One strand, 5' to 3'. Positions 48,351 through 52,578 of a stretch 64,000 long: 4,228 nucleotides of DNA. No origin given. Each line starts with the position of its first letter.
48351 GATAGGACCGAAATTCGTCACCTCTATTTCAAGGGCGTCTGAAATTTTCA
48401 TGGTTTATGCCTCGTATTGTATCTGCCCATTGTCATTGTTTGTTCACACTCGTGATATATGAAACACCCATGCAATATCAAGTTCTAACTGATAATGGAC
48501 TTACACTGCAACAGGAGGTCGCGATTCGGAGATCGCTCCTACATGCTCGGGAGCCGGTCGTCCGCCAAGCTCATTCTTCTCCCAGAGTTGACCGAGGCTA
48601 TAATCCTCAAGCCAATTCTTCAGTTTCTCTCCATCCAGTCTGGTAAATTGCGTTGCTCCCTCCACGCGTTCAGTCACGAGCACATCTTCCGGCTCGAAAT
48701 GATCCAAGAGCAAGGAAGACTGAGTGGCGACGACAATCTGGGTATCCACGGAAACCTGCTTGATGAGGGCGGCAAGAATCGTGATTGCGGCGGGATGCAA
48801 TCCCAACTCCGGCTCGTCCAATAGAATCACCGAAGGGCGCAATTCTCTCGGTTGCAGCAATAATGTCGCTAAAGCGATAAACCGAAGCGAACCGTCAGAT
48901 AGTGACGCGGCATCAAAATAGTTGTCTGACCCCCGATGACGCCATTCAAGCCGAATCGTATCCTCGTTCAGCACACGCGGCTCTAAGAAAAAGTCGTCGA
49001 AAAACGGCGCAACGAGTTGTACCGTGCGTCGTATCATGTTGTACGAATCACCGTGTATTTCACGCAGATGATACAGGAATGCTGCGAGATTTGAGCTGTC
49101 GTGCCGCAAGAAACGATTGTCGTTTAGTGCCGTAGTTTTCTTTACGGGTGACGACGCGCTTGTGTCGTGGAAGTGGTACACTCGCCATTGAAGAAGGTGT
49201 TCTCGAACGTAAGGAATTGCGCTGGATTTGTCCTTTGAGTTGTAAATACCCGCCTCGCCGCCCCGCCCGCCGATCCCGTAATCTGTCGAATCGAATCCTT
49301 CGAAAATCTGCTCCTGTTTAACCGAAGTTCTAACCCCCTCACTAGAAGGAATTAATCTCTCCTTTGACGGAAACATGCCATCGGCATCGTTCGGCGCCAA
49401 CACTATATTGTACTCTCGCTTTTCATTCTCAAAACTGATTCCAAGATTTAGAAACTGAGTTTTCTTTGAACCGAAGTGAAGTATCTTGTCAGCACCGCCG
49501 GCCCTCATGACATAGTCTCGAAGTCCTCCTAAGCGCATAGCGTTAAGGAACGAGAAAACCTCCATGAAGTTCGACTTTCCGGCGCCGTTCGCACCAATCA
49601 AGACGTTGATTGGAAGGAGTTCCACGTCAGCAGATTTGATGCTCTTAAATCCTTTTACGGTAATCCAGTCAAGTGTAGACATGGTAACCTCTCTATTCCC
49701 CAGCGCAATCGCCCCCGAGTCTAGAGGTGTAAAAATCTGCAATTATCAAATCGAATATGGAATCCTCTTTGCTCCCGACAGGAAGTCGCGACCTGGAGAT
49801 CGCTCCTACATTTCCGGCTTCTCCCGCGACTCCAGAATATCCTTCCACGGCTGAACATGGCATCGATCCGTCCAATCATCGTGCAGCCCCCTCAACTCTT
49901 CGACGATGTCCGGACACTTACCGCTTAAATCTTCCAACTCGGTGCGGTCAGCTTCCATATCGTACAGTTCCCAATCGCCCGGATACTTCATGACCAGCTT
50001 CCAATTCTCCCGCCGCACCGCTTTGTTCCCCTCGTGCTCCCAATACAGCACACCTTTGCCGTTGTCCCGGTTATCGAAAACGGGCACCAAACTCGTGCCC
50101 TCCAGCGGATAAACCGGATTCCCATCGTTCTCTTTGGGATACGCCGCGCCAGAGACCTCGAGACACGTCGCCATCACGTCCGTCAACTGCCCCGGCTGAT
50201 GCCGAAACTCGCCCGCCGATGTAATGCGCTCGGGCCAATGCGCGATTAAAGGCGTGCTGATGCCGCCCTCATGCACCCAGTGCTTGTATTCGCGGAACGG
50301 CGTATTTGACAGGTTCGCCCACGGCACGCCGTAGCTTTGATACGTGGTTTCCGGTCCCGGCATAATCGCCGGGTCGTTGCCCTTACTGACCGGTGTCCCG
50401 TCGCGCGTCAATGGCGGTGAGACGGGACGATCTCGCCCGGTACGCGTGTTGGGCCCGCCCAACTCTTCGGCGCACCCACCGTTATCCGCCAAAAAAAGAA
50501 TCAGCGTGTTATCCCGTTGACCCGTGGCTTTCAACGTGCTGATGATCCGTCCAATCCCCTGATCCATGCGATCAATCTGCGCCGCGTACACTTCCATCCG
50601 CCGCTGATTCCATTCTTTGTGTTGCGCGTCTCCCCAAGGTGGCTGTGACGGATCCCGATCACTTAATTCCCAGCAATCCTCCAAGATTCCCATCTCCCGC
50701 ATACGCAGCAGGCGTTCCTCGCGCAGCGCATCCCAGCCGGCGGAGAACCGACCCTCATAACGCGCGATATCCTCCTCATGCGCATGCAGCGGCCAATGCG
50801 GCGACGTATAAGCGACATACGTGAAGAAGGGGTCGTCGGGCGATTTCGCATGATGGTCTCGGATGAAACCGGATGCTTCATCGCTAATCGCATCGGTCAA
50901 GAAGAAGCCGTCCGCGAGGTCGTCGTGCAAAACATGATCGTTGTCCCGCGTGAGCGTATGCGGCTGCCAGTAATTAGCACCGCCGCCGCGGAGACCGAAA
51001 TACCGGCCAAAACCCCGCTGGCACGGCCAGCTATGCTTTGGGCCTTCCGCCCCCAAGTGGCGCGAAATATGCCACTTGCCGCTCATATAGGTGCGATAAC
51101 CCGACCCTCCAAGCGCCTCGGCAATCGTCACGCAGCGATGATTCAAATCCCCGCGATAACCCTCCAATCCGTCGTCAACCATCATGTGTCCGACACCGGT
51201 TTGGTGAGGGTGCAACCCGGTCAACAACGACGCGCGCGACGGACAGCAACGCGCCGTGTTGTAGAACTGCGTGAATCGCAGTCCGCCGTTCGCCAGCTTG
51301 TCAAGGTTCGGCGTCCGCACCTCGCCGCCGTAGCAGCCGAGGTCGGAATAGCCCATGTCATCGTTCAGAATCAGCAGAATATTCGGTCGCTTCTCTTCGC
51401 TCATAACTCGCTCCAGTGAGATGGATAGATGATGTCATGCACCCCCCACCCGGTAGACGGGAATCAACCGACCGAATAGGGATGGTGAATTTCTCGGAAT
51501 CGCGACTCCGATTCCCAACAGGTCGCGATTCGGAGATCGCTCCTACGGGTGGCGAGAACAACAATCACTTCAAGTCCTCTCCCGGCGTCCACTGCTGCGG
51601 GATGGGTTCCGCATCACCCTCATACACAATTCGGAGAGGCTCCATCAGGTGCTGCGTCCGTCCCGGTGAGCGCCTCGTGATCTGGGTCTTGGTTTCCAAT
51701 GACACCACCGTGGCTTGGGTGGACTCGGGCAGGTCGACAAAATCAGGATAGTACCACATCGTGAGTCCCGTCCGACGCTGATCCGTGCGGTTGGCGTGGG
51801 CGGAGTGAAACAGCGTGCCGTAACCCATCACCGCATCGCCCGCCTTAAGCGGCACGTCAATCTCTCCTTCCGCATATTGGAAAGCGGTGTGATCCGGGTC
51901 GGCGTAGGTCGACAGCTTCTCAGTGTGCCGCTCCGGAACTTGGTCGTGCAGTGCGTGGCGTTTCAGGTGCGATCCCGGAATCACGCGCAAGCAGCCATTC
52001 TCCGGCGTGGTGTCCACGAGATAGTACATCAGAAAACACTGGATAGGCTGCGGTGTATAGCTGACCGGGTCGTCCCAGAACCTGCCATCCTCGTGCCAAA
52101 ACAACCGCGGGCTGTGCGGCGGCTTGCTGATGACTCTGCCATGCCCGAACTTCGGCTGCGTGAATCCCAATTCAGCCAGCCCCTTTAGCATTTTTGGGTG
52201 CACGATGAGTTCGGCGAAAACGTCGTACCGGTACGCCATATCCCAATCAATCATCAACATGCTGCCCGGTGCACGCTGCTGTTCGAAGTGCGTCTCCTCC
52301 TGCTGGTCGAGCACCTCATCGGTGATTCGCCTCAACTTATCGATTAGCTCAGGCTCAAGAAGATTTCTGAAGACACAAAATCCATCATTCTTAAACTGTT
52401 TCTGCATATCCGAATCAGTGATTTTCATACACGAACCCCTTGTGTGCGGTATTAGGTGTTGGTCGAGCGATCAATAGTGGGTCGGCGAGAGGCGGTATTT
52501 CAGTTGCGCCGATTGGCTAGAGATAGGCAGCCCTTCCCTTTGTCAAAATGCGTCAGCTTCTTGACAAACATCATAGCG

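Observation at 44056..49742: Candidate uncharacterised defense island: two tandem ATPase + small-nuclease cassettes plus a third AAA_21 ATPase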

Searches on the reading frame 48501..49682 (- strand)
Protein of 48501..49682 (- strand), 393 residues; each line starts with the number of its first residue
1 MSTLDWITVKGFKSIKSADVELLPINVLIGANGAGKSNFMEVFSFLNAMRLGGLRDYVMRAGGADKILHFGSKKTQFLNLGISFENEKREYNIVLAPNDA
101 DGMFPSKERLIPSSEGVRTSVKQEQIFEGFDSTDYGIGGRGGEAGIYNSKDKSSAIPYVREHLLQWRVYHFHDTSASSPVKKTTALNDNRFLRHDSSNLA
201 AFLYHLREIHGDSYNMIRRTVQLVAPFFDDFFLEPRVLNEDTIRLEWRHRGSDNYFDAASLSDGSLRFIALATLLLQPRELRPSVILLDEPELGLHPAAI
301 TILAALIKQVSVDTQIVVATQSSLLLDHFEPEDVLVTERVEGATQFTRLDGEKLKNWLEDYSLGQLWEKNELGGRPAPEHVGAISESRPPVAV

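Call 3: search_protein_families(library=pfam, proteins=[window:48501-49682:-], max_evalue=0.1)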
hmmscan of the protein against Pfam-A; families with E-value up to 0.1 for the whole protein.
window:48501-49682:- (393 aa): 6 families
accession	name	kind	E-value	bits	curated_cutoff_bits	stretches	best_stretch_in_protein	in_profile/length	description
PF13304.12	AAA_21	-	6.5e-31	109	27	1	25-327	1-304/304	AAA domain, putative AbiEii toxin, Type IV TA system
PF13175.12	AAA_15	-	8.9e-15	55.6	32.1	2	6-110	5-92/374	AAA ATPase domain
PF02463.25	SMC_N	-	2.6e-14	53.6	40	1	4-324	2-200/220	RecF/RecN/SMC N terminal domain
PF11398.14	DUF2813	-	2e-08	34.5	21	2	280-354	282-353/372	Protein of unknown function (DUF2813)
PF13476.12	AAA_23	-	2.1e-05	25.7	27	1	7-118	2-103/201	AAA domain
PF00005.33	ABC_tran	-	7.7e-05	23.8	25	0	25-45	13-33/137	ABC transporter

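Call 4: search_protein_families(library=padloc, proteins=[window:48501-49682:-], max_evalue=0.1)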
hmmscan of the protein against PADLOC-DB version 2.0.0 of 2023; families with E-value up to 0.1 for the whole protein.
window:48501-49682:- (393 aa): 133 families (the best 25 are shown)
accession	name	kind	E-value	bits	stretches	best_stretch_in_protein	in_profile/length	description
PDLC04175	HEC-01A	-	8.3e-137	454.1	1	3-376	5-362/363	-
PDLC04174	HEC-01A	-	2.2e-88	293.9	1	153-377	39-263/264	-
PDLC04177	HEC-01A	-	2e-59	199.6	2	154-375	174-391/393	-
PDLC04178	HEC-01A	-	1.3e-53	180.5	1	4-377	9-385/399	-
PDLC04183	HEC-01A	-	2.6e-42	143.3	2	149-374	176-400/402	-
PDLC04176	HEC-01A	-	7.9e-40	135.3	1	5-374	4-367/371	-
PDLC04182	HEC-01A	-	2.8e-36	123.4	2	152-373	183-401/406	-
PDLC04179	HEC-01A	-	8.5e-32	108.8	2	187-377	268-456/459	-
PDLC04180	HEC-01A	-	1.2e-28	98.4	1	7-350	6-347/382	-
PDLC04391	PDC-M07A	-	1.1e-27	95.1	2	184-372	204-401/412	-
PDLC02980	AriA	-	1.3e-27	95.6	1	25-327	1-304/304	-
PDLC04135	mad3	-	5e-27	93.4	2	256-371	259-373/374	mads_3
PDLC04393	PDC-M07A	-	7.5e-26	89.1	2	187-369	214-402/435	-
PDLC04184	HEC-01A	-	2e-25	87.7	2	155-316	210-369/464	-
PDLC04144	HEC-01B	-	4.6e-25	86.5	2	155-371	176-388/395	-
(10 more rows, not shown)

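Call 5: search_protein_families(library=ncbifam, proteins=[window:48501-49682:-], max_evalue=0.1)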
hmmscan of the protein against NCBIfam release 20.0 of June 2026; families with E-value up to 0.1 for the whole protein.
window:48501-49682:- (393 aa): 75 families (the best 25 are shown)
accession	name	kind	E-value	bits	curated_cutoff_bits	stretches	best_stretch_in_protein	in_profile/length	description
NF047739.1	antiphage_MADS3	equivalog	8.3e-29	101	420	2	177-367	235-422/427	methylation-associated defense system AAA family ATPase MAD3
NF038234.1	retron_eff_Eco8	equivalog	6.1e-12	44.9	250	2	4-46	3-46/679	retron Eco8 family effector endonuclease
TIGR03411.1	urea_trans_UrtD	equivalog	3.6e-09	36.6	304.1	2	256-319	139-198/242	urea ABC transporter ATP-binding protein UrtD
TIGR00611.2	recf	equivalog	1.5e-08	34.2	172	1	7-50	4-48/339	DNA replication/repair protein RecF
TIGR03864.1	PQQ_ABC_ATP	hypoth_equivalog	7e-08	32.2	302.25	1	258-336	130-203/236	ABC transporter, ATP-binding subunit, PQQ-dependent alcohol dehydrogenase system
TIGR01166.1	cbiO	subfamily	4.6e-07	29.5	211.8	1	260-320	127-184/190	cobalt ABC transporter, ATP-binding protein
TIGR04521.1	ECF_ATPase_2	equivalog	8.7e-07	28.3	330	1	259-318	143-198/279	energy-coupling factor transporter ATPase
NF040873.1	AztA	equivalog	1.2e-06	28.3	220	1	260-319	119-174/191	zinc ABC transporter ATP-binding protein AztA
TIGR03522.1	GldA_ABC_ATP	equivalog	2.7e-06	27.1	402.6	1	259-320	132-189/301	gliding motility-associated ABC transporter ATP-binding subunit GldA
TIGR01978.1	sufC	equivalog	3.4e-06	26.7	212.8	1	276-337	156-218/243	Fe-S cluster assembly ATPase SufC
TIGR04435.1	restrict_AAA_1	hypoth_equivalog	5.9e-06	25.3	300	1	249-340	386-484/568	restriction system-associated AAA family ATPase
TIGR00972.1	3a0107s01c2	equivalog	8.1e-06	25.4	343.2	1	258-322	142-202/248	phosphate ABC transporter ATP-binding protein PstB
TIGR02169.1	SMC_prok_A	equivalog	2.9e-05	22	729.4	1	7-90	5-89/1165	chromosome segregation protein SMC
TIGR01189.1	ccmA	equivalog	3.1e-05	23.7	131.6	1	258-324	125-188/198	heme ABC exporter ATP-binding protein CcmA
NF041760.1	PtuA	equivalog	4.1e-05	22.7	500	1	3-41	51-90/524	retron Ec78 anti-phage system effector ATPase PtuA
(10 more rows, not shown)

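Call 48: search_solved_structures(query=window:48501-49682:-, max_evalue=0.01)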
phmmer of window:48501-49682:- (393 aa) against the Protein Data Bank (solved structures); distinct sequences matched with E-value up to 0.01: 26.
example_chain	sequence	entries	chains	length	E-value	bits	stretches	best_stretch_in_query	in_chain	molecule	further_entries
4i99_A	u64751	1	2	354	5.1e-09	38.6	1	4-92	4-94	Chromosome partition protein Smc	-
5xns_A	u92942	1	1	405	8.8e-08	34.6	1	4-92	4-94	Chromosome partition protein Smc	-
5xei_A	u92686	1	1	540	1.1e-07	34.3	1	4-93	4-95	Chromosome partition protein Smc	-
2vf7_A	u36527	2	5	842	5.1e-05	25.5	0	258-317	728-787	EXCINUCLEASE ABC, SUBUNIT A. | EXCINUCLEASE ABC SUBUNIT A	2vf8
1xew_X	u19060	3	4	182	8.9e-05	24.7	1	4-93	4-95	SMC protein | Chromosome segregation protein smc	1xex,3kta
3zgx_A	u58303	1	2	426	0.00015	23.9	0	262-326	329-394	CHROMOSOME PARTITION PROTEIN SMC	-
5h68_A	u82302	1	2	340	0.00017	23.8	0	260-326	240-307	Chromosome partition protein Smc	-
5xg3_A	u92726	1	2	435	0.00039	22.6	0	262-326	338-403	Chromosome partition protein Smc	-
6p74_A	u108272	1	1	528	0.00081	21.5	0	7-45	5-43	Putative ATP-dependent endonuclease of the OLD family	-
4ux3_A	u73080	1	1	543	0.0016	20.5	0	5-47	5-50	STRUCTURAL MAINTENANCE OF CHROMOSOMES PROTEIN 3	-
3qf7_A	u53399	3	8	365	0.0017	20.4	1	7-61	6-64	Rad50 | Probable DNA double-strand break repair Rad50 ATPase,Probable DNA double-strand break repa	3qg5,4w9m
1ji0_A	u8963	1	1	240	0.0018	20.4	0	260-324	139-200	ABC transporter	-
3tho_A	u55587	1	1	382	0.002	20.3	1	7-61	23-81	Probable DNA double-strand break repair Rad50 ATPase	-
6n9l_A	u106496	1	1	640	0.0024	20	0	258-311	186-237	UvrABC system protein A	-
6zz6_B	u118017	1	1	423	0.003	19.7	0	7-47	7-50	Structural maintenance of chromosomes protein 3,Structural maintenance of chromosomes prot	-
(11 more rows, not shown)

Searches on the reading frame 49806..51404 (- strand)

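Call 62: search_protein_families(library=padloc, proteins=[window:49806-51404:-], max_evalue=0.001)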
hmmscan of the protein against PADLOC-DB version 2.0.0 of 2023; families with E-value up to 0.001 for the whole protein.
window:49806-51404:- (532 aa): 0 families

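Call 63: search_protein_families(library=pfam, proteins=[window:49806-51404:-], max_evalue=0.001)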
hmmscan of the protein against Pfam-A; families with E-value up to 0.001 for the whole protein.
window:49806-51404:- (532 aa): 3 families
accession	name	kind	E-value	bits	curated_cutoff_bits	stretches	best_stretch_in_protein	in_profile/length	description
PF00884.28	Sulfatase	-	2.9e-58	198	25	1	7-419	1-300/301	Sulfatase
PF16347.10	SGSH_C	-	4.1e-10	40.5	29.3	1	374-495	8-133/154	N-sulphoglucosamine sulphohydrolase, C-terminal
PF01663.27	Phosphodiest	-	2e-08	34.7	23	1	15-309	7-220/342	Type I phosphodiesterase / nucleotide pyrophosphatase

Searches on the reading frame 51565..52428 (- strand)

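Call 62: search_protein_families(library=padloc, proteins=[window:51565-52428:-], max_evalue=0.001)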
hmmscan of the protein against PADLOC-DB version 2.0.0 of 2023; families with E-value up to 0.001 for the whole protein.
window:51565-52428:- (287 aa): 1 family
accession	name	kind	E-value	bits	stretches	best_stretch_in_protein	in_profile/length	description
PDLC01653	2OG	-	0.00029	19.6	1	111-227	14-81/81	"CAS-I,CAS-II,CAS-III,CAS-IV,CAS-V,CAS-VI; associated"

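Call 63: search_protein_families(library=pfam, proteins=[window:51565-52428:-], max_evalue=0.001)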
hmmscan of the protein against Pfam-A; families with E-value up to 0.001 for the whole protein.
window:51565-52428:- (287 aa): 1 family
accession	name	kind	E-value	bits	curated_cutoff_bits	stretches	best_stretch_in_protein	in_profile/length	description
PF05721.19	PhyH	-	1.5e-27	97.7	22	1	12-220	1-212/213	Phytanoyl-CoA dioxygenase (PhyH)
